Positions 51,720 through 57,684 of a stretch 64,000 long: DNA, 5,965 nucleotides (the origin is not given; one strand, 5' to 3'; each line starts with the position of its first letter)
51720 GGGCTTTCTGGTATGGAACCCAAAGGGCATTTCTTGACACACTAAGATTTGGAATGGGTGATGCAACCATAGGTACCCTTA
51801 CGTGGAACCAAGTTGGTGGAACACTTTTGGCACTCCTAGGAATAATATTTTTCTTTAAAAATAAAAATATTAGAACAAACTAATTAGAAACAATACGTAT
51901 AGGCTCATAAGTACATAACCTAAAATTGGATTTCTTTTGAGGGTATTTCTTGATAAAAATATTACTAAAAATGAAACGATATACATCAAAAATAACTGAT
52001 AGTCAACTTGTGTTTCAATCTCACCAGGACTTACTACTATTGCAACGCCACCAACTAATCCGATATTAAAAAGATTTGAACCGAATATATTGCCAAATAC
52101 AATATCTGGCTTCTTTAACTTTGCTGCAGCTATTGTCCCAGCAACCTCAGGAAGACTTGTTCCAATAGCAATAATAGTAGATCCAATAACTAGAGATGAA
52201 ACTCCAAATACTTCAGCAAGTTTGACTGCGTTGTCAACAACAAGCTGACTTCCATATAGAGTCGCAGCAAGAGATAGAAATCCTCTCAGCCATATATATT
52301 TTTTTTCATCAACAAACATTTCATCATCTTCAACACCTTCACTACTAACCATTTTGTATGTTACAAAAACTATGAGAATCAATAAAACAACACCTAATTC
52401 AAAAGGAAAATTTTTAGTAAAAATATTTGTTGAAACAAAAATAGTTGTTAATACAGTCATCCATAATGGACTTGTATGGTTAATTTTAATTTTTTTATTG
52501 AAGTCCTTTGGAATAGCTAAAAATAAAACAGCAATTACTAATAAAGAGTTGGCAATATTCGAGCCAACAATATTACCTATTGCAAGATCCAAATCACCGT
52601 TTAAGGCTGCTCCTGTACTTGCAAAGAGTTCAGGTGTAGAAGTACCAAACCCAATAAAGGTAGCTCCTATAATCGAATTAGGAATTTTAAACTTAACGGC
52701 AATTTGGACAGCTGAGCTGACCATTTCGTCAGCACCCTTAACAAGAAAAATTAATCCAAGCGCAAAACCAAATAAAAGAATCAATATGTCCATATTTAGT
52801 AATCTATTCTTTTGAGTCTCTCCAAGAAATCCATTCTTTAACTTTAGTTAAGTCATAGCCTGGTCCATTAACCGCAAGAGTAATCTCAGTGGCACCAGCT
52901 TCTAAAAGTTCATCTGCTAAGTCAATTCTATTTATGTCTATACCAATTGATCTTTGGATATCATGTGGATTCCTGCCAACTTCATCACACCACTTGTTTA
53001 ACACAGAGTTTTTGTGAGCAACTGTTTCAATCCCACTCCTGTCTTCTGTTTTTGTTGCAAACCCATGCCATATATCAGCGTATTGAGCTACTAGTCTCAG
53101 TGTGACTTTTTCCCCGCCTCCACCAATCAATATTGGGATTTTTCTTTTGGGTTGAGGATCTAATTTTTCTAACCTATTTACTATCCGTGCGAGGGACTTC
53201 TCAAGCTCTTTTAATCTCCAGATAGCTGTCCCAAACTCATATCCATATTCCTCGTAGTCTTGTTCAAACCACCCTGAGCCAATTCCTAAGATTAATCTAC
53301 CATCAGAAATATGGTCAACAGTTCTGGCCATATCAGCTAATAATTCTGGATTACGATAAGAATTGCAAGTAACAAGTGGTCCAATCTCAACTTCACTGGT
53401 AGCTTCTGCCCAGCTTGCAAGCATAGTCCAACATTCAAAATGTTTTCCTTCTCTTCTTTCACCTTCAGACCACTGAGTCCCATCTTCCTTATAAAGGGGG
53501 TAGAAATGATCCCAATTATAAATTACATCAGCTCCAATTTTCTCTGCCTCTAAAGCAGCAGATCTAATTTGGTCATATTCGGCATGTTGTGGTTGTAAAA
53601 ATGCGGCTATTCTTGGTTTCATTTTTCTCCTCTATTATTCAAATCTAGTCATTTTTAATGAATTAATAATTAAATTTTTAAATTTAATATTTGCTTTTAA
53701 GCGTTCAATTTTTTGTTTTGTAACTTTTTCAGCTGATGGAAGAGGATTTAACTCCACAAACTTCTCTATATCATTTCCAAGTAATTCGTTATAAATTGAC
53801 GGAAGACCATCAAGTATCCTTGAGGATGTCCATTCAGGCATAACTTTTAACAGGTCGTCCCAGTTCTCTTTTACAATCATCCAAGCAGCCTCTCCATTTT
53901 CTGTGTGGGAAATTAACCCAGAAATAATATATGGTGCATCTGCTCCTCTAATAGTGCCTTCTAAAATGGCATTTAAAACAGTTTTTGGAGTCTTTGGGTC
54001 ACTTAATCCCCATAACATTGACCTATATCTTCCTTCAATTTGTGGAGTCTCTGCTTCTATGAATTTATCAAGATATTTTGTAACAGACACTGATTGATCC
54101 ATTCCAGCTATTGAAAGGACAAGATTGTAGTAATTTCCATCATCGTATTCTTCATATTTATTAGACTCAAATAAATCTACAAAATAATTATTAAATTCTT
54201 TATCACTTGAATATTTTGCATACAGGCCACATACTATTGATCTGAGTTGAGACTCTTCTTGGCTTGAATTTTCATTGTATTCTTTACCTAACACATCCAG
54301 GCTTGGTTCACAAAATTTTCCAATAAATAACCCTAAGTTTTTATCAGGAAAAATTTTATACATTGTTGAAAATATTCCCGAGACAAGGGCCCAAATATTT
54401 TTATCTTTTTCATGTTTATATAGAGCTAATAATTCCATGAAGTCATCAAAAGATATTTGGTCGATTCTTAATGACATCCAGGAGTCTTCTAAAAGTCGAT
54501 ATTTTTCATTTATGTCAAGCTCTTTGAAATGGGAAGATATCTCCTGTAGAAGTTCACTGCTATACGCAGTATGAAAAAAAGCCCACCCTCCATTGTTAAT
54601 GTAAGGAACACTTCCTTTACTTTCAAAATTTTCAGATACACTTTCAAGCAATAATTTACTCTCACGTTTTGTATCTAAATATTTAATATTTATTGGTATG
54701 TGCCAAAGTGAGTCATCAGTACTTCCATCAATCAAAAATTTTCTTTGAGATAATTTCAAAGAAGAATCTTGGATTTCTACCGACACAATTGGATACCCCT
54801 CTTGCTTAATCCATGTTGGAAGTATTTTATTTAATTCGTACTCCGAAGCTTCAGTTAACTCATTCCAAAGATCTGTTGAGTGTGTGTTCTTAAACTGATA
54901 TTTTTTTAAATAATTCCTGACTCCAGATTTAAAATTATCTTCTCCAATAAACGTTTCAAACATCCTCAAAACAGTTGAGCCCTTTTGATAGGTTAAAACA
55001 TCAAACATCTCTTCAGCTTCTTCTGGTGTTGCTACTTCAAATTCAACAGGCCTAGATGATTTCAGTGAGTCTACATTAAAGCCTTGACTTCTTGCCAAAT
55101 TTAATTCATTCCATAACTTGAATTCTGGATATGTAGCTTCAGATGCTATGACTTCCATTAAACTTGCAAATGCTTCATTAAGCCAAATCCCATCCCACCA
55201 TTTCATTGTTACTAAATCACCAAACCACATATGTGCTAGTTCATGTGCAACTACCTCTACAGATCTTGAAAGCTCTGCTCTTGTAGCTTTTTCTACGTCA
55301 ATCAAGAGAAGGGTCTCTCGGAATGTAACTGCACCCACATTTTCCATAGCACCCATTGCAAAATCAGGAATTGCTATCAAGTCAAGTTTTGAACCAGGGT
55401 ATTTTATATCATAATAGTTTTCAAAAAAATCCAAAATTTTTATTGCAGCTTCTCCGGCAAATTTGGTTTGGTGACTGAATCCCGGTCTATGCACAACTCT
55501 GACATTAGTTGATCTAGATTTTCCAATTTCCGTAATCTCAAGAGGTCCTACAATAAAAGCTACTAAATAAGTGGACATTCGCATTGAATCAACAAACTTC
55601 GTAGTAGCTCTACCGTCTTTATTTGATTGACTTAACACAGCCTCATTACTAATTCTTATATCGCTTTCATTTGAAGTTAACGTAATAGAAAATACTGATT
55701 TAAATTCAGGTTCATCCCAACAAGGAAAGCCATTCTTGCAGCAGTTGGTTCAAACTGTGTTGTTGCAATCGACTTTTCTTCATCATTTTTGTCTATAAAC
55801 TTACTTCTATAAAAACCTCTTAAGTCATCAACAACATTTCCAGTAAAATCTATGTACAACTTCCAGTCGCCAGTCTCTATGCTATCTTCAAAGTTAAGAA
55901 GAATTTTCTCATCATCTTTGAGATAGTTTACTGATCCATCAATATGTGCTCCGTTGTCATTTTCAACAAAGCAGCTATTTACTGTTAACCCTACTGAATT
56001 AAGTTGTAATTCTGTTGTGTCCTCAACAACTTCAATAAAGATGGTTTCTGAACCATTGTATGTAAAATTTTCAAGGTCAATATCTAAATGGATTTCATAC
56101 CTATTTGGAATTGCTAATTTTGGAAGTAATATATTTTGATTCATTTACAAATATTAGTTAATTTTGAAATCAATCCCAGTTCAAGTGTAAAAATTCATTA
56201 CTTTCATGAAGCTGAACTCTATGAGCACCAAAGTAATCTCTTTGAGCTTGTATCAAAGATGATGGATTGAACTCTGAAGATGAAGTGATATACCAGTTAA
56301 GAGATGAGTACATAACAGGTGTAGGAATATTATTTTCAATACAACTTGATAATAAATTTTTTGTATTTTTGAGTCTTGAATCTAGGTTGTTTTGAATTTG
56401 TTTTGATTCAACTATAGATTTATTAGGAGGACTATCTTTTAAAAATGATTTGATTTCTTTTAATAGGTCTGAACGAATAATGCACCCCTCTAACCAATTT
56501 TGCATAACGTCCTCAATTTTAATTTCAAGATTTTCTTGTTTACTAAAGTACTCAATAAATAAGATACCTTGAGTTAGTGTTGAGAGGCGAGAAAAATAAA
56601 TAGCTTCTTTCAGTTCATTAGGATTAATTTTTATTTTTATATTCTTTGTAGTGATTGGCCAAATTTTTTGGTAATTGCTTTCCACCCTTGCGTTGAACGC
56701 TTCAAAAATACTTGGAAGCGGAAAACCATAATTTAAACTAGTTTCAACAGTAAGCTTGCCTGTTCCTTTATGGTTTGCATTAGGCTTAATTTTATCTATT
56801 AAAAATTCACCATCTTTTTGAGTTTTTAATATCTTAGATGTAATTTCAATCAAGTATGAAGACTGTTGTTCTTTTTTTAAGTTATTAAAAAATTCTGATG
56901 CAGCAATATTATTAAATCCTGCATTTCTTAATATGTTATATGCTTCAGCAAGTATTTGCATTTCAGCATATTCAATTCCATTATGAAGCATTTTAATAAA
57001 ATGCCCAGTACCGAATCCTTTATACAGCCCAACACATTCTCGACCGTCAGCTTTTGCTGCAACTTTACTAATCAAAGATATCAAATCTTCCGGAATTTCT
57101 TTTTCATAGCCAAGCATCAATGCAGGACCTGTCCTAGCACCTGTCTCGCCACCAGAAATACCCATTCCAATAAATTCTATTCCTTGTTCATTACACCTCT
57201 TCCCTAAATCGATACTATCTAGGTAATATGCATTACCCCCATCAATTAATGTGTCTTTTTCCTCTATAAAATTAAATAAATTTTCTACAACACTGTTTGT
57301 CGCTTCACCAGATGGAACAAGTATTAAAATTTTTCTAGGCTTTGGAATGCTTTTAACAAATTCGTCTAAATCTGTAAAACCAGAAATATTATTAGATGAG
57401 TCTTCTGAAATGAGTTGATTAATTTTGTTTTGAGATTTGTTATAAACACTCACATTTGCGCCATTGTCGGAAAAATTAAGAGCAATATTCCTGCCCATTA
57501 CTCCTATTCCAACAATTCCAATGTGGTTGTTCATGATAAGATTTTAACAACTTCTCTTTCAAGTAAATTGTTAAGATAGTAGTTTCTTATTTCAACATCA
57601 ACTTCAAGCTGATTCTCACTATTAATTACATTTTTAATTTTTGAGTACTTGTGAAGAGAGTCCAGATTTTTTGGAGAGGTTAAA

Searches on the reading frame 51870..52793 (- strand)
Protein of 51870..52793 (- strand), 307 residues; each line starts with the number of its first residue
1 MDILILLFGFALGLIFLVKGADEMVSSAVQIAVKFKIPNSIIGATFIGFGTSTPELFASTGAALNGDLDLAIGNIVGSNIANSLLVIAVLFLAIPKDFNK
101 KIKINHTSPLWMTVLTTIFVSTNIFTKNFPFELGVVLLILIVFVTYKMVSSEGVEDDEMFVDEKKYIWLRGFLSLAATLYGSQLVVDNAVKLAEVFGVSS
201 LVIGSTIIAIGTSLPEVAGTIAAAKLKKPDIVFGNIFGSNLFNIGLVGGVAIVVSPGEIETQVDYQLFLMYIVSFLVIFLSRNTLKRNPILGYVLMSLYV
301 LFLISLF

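Call 13: search_protein_families(library=pfam, max_evalue=1e-8, proteins=[window:51870-52793:-])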
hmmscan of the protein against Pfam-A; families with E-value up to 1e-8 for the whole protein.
window:51870-52793:- (307 aa): 1 family
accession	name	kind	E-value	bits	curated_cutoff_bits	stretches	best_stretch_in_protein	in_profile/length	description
PF01699.29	Na_Ca_ex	-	1.4e-53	181.3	24.9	2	172-305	7-148/151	Sodium/calcium exchanger protein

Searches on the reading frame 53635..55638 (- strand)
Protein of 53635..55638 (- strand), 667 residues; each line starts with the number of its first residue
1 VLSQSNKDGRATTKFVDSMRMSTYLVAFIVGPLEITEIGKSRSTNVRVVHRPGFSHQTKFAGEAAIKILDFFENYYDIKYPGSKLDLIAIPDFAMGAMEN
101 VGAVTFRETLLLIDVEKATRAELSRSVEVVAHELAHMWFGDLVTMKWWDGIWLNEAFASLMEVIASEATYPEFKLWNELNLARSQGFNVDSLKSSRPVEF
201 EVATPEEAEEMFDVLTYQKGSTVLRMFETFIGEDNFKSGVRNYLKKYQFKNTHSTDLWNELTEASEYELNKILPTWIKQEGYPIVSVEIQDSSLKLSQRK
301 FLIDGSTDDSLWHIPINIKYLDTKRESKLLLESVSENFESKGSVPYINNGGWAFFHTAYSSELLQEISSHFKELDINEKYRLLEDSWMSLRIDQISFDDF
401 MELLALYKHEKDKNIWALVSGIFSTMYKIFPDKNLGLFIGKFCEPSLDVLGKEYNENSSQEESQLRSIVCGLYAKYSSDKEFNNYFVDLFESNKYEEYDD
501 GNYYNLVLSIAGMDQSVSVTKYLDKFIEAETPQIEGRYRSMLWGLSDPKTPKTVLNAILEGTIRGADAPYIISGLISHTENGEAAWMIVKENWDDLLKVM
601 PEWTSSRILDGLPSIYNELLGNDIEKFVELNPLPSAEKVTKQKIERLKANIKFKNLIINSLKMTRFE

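Call 7: search_protein_families(library=pfam, proteins=[window:53635-55638:-])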
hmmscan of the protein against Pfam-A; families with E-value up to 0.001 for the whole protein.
window:53635-55638:- (667 aa): 2 families
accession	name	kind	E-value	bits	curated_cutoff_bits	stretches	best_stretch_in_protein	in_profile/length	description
PF01433.26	Peptidase_M1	-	1.3e-74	251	27.7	1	61-276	2-218/218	Peptidase family M1 domain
PF11838.14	ERAP1_C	-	1.1e-32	114.2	38.2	1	347-648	4-317/318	ERAP1-like C-terminal domain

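Call 8: search_protein_families(library=ncbifam, proteins=[window:53635-55638:-])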
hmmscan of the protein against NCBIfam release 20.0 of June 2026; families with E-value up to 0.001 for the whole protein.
window:53635-55638:- (667 aa): 3 families
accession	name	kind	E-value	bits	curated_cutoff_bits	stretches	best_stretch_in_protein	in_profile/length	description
TIGR02412.1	pepN_strep_liv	equivalog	5.5e-74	249.9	591.2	1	9-300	171-462/832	aminopeptidase N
TIGR02414.1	pepN_proteo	equivalog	1e-39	136.4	718.2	1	5-327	160-490/868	aminopeptidase N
TIGR02411.1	leuko_A4_hydro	equivalog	3.3e-24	85.5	761.7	1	7-342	171-505/600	leukotriene-A(4) hydrolase/aminopeptidase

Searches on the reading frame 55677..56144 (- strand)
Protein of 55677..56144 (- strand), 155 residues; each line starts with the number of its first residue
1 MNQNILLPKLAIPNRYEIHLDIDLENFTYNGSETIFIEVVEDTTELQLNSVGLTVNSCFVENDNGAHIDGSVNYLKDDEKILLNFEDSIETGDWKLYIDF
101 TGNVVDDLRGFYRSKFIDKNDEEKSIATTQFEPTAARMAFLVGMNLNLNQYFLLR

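Call 7: search_protein_families(library=pfam, proteins=[window:55677-56144:-])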
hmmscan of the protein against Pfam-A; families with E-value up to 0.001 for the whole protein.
window:55677-56144:- (155 aa): 1 family
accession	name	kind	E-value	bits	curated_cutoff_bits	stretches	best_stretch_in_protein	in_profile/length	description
PF17900.6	Peptidase_M1_N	-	1.2e-25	91.1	25.8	1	13-140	2-131/186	Peptidase M1 N-terminal domain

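Call 8: search_protein_families(library=ncbifam, proteins=[window:55677-56144:-])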
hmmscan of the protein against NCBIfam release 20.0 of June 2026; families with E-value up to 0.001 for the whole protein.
window:55677-56144:- (155 aa): 0 families

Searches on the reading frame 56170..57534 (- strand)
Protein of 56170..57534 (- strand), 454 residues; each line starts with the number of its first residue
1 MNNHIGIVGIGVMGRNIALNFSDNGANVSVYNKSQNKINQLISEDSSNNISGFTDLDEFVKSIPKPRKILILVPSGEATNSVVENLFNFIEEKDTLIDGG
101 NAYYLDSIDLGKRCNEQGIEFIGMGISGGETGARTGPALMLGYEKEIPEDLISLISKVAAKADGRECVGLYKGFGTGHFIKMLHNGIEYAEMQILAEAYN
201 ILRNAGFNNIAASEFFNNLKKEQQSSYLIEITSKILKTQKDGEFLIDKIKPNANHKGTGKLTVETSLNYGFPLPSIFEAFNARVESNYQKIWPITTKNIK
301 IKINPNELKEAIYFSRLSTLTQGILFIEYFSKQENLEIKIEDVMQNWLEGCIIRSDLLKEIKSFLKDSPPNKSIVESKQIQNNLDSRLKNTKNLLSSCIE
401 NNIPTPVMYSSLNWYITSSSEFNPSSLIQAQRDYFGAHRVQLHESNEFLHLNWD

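Call 7: search_protein_families(library=pfam, proteins=[window:56170-57534:-])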
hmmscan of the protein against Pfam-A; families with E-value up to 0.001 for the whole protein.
window:56170-57534:- (454 aa): 5 families
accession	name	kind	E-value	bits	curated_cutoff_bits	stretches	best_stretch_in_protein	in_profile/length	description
PF00393.24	6PGD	-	1e-76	258.6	27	1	177-453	1-290/290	6-phosphogluconate dehydrogenase, C-terminal domain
PF03446.21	NAD_binding_2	-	9.1e-36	123.7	21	1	5-161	2-155/161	NAD binding domain of 6-phosphogluconate dehydrogenase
PF02737.24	3HCDH_N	-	3.6e-05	24.2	22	1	4-43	1-40/180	3-hydroxyacyl-CoA dehydrogenase, NAD binding domain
PF02826.25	2-Hacid_dh_C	-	0.00012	21.9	25.1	1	3-122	37-149/178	D-isomer specific 2-hydroxyacid dehydrogenase, NAD binding domain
PF01488.26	Shikimate_DH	-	0.00057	20.4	24.3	0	3-61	13-74/138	Shikimate / quinate 5-dehydrogenase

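Call 8: search_protein_families(library=ncbifam, proteins=[window:56170-57534:-])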
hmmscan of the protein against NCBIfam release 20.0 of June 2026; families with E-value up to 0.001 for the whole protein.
window:56170-57534:- (454 aa): 11 families
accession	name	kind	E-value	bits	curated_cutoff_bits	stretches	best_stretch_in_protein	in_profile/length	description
NF006765.0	PRK09287.1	equivalog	2.4e-131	438.9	413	1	2-453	3-467/476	NADP-dependent phosphogluconate dehydrogenase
TIGR00873.1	gnd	equivalog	2.1e-126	422.5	426.7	1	5-453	2-465/467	decarboxylating NADP(+)-dependent phosphogluconate dehydrogenase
NF007161.0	PRK09599.1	subfamily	3.8e-69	233.2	271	2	4-290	2-279/302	NADP-dependent phosphogluconate dehydrogenase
TIGR00872.1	gnd_rel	equivalog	3.4e-58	197.2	297.2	1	5-288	3-274/299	phosphogluconate dehydrogenase (NAD(+)-dependent, decarboxylating)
NF008592.0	PRK11559.1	equivalog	1.7e-12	47.2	397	1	1-208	1-199/296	2-hydroxy-3-oxopropionate reductase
TIGR01505.1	tartro_sem_red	equivalog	1.2e-11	44.4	340.75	1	5-214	2-202/291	2-hydroxy-3-oxopropionate reductase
TIGR01692.1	HIBADH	equivalog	7.8e-07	28.7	291.6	1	8-208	2-193/288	3-hydroxyisobutyrate dehydrogenase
NF011633.0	PRK15059.1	equivalog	1.2e-05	24.6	451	1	5-208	3-196/292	2-hydroxy-3-oxopropionate reductase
NF043037.1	ThreonDh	equivalog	5.6e-05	22.7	350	1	2-199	2-191/297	L-threonate dehydrogenase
NF004783.0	PRK06129.1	equivalog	0.00081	18.9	347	0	3-42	3-42/315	3-hydroxyacyl-CoA dehydrogenase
TIGR03026.1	NDP-sugDHase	subfamily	0.00089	18.1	189.8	0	4-46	2-44/413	nucleotide sugar dehydrogenase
